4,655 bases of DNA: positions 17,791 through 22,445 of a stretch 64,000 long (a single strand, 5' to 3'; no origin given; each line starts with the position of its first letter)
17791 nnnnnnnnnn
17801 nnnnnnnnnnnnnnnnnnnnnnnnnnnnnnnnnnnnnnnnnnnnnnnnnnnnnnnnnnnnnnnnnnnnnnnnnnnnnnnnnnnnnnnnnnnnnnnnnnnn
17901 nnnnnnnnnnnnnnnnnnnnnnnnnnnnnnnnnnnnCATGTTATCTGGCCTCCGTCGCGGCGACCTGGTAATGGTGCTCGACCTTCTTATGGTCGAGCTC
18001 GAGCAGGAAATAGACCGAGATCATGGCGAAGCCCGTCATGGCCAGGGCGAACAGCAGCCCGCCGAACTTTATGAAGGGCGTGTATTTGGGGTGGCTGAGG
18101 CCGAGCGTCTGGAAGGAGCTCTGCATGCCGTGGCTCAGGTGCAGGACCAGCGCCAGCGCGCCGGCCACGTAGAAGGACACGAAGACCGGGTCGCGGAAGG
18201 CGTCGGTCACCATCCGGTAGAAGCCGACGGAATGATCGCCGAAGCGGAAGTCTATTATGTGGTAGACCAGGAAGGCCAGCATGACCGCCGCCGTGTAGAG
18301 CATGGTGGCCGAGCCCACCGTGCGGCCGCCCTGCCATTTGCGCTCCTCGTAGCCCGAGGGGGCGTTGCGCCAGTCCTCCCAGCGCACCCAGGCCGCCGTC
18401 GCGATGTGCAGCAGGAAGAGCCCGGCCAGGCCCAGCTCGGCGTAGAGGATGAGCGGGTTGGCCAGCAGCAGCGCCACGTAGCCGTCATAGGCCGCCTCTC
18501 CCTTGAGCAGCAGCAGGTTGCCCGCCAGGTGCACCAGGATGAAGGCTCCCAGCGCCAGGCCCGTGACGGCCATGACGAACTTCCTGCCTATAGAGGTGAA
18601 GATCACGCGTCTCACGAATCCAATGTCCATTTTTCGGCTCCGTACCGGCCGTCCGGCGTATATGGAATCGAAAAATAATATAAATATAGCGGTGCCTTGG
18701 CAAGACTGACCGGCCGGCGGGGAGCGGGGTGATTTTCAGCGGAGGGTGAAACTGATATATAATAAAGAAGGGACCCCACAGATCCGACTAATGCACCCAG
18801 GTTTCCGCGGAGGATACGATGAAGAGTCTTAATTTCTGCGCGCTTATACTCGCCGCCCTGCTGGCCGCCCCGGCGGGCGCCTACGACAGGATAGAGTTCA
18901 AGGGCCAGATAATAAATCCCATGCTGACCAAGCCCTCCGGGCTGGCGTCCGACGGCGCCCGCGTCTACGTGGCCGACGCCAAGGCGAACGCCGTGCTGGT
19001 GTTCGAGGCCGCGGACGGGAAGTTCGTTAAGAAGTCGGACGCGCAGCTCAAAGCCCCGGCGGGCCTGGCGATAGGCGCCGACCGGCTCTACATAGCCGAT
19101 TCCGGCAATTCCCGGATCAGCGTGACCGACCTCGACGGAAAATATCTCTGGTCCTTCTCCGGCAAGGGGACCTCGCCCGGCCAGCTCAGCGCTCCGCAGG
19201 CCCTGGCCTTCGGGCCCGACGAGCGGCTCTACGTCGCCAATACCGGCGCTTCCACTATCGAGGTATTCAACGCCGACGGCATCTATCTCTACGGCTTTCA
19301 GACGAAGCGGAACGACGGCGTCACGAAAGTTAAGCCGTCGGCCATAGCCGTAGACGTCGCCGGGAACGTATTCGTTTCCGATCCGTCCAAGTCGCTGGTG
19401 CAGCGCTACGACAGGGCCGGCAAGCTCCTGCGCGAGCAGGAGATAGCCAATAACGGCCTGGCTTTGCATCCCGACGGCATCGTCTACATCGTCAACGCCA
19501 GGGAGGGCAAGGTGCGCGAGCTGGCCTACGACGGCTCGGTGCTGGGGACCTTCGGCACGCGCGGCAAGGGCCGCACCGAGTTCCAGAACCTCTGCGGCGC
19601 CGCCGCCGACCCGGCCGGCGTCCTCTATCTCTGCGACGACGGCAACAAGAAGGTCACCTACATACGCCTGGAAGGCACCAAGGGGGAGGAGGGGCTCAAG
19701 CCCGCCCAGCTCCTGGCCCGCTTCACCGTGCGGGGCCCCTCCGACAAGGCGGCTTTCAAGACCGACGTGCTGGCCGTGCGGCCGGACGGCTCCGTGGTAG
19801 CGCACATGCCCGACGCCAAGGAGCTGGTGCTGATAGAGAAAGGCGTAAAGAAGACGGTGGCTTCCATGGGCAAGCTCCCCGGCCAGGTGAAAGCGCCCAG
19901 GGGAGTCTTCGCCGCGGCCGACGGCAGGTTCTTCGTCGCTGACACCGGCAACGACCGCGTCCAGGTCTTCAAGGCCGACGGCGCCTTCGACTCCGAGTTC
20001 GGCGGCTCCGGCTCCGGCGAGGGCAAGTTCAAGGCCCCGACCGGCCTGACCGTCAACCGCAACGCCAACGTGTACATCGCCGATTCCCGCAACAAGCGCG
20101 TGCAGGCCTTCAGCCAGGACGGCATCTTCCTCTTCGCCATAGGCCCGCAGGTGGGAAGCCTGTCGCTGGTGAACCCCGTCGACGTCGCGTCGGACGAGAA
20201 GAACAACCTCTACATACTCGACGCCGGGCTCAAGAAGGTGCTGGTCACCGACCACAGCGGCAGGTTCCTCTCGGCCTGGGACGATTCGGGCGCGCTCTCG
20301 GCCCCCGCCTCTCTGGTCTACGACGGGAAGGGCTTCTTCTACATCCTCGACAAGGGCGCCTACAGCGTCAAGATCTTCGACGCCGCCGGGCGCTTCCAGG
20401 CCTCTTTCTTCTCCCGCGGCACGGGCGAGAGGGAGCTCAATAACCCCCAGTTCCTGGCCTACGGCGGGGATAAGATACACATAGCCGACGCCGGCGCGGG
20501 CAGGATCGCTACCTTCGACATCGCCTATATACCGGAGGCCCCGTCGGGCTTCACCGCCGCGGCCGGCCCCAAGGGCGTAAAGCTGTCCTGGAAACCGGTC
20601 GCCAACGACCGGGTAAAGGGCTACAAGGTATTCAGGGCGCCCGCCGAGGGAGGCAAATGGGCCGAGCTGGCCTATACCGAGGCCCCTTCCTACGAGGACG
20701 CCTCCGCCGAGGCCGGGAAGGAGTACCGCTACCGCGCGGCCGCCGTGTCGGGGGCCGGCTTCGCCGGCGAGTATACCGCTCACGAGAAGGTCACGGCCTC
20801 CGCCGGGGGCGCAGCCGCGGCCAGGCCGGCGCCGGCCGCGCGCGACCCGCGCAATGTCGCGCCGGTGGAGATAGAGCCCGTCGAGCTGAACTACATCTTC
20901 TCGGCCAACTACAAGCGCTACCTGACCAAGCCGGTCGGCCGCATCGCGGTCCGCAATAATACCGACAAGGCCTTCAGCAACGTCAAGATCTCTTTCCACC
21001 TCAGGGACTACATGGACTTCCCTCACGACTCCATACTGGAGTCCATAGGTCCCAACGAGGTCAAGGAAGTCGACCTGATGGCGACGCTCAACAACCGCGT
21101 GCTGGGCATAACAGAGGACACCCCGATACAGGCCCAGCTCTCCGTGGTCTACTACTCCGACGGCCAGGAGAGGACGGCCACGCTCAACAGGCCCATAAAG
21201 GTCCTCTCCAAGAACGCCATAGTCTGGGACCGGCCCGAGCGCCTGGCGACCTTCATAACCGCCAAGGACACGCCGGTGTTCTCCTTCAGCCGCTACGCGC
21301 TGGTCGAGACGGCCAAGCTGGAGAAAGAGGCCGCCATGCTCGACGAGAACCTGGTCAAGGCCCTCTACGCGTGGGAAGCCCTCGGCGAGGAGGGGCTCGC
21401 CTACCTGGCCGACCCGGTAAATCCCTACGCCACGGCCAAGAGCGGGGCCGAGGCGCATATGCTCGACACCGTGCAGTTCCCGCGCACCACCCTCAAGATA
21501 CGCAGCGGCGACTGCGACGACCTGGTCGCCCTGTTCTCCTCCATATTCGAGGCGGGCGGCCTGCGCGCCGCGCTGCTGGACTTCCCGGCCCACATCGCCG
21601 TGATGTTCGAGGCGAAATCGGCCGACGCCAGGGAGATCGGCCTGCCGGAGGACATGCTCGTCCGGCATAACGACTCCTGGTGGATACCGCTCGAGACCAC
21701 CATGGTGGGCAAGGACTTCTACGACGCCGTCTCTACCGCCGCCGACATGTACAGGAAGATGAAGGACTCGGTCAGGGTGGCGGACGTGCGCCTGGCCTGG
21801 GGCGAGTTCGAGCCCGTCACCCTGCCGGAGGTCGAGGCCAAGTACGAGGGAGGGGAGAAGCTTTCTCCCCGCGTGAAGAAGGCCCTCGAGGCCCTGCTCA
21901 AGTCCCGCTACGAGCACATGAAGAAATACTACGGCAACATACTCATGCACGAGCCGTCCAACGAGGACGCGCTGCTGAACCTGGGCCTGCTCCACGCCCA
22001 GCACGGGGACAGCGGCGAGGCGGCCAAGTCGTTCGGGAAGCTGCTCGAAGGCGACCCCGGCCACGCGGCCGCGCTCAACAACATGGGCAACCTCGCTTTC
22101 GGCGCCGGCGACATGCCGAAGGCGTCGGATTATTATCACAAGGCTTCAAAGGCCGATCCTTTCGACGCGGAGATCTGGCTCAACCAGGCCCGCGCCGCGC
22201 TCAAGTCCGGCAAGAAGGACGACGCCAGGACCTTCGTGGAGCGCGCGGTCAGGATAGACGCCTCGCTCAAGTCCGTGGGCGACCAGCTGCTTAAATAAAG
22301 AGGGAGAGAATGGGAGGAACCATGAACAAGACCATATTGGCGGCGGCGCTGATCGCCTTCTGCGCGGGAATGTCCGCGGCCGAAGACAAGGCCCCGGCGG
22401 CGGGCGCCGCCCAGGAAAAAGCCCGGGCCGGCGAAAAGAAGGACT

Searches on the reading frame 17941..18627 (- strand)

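Call 14: search_protein_families(library=pfam, proteins=[window:17941-18627:-], max_evalue=0.001)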
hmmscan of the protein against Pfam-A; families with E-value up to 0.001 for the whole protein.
window:17941-18627:- (228 aa): 1 family
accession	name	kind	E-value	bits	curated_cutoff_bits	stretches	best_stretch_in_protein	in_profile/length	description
PF01127.27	Sdh_cyt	-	2.1e-05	25.1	25.8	0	18-86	25-95/122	Succinate dehydrogenase/Fumarate reductase transmembrane subunit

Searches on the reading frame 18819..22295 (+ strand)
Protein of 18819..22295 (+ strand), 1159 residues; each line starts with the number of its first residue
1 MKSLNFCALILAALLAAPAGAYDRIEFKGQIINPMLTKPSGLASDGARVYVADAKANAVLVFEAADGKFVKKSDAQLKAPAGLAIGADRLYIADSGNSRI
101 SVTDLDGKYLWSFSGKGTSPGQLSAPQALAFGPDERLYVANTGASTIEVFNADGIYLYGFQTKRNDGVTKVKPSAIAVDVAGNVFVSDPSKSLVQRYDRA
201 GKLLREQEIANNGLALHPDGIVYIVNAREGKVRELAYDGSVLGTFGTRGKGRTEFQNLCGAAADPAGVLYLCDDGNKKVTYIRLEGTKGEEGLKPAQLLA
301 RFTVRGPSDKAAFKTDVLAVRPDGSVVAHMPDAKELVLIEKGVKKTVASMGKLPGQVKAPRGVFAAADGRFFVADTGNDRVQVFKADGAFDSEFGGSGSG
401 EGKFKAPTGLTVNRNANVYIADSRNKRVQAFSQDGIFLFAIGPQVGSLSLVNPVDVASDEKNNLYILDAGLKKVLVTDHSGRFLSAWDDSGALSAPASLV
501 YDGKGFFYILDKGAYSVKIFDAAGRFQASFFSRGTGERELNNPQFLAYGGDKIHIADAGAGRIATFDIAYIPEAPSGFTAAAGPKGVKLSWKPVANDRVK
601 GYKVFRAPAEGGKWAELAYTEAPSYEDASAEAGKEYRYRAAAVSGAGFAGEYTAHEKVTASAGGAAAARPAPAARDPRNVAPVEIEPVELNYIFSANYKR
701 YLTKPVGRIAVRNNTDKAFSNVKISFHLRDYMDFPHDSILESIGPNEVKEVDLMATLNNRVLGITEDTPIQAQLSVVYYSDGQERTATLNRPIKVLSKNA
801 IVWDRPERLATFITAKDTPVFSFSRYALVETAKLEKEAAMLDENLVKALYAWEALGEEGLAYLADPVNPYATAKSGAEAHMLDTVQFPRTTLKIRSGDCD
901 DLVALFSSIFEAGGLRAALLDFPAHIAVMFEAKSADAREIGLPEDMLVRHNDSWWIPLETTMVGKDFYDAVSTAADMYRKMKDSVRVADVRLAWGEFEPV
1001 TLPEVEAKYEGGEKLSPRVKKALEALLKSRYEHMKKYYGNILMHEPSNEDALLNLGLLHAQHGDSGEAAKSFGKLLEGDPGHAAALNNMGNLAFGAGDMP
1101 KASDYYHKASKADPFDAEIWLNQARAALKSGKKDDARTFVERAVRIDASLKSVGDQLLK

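Call 14: search_protein_families(library=pfam, proteins=[window:18819-22295:+], max_evalue=0.001)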
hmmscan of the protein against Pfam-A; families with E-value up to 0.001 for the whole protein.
window:18819-22295:+ (1159 aa): 17 families
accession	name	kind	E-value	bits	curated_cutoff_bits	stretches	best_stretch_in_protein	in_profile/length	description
PF01436.27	NHL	-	1.7e-34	116.6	20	1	406-431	3-28/28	NHL repeat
PF13432.12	TPR_16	-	1.2e-14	54.8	32.7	2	1089-1148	3-62/65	Tetratricopeptide repeat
PF07719.23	TPR_2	-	1.3e-13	50.4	27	0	1117-1147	1-31/34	Tetratricopeptide repeat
PF17170.10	DUF5128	-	4.6e-13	49.5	22.9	1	367-435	52-121/321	6-bladed beta-propeller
PF08450.18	SGL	-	4.3e-12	46.6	26.3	0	122-208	132-221/246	SMP-30/Gluconolactonase/LRE-like region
PF14559.12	TPR_19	-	1.2e-11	45.2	25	2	1061-1120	3-62/68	Tetratricopeptide repeat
PF00515.34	TPR_1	-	1.6e-10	40.8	27.8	1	1083-1114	1-32/34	Tetratricopeptide repeat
PF13360.13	PQQ_2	-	1.4e-09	38.4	27.6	1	40-232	27-219/233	Outer membrane protein assembly factor BamB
PF13431.12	TPR_17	-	2.1e-09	37.3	24.4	0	1106-1137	2-33/34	Tetratricopeptide repeat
PF25021.1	TEN_NHL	-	4e-09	36.4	27.1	0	70-101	322-354/357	Teneurin NHL domain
PF13428.12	TPR_14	-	4.2e-08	33.6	23.5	0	1088-1126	6-44/44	Tetratricopeptide repeat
PF13181.12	TPR_8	-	5.9e-08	32.7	25.7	0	1117-1148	1-32/34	Tetratricopeptide repeat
PF13424.12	TPR_12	-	1.2e-07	32.3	30.1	1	1083-1147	3-75/77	Tetratricopeptide repeat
PF22701.2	Mala_s_1-like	-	3.4e-06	27.4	27.5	0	97-210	17-127/195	Mal s 1 allergenic protein-like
PF24684.1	Vgb_lyase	-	5.1e-06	25.9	50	0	49-241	26-213/290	Virginiamycin B lyase family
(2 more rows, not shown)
